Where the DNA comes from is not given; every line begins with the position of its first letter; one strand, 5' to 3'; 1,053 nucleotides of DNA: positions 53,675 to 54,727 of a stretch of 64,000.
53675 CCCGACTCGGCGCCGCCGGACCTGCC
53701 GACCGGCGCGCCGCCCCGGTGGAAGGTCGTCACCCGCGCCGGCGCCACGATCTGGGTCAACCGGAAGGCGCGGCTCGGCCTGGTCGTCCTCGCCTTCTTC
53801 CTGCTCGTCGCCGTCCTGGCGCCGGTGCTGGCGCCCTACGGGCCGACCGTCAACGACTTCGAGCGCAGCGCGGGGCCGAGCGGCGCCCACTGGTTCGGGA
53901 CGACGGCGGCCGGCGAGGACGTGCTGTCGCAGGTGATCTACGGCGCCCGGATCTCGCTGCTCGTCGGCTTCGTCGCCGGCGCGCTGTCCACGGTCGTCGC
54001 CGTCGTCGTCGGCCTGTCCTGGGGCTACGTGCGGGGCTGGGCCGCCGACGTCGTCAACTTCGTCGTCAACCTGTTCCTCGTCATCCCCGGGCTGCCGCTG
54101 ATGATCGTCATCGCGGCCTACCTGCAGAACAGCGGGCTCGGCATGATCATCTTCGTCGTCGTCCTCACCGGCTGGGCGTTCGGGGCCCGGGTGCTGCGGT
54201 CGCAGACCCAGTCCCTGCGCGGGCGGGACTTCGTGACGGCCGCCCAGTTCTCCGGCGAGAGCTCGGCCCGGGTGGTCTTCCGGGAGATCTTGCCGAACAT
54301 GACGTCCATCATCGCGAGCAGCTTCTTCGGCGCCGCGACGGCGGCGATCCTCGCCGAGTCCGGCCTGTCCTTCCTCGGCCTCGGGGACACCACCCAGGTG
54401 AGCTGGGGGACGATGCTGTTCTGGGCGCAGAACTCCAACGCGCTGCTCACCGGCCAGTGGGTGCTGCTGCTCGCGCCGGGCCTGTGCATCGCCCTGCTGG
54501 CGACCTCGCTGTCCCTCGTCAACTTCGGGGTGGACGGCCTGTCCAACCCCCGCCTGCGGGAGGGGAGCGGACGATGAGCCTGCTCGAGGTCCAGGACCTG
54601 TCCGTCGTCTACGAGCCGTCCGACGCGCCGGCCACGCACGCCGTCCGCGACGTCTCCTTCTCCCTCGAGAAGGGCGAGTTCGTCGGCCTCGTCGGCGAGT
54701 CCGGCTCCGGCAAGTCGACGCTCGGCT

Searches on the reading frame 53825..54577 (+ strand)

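Call 8: search_protein_families(library=pfam, proteins=[window:53825-54577:+])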
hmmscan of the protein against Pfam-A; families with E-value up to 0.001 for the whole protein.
window:53825-54577:+ (250 aa): 1 family
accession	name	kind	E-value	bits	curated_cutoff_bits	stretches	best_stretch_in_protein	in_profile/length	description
PF00528.27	BPD_transp_1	-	8.3e-20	71.7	26.4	1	59-245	1-183/184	Binding-protein-dependent transport system inner membrane component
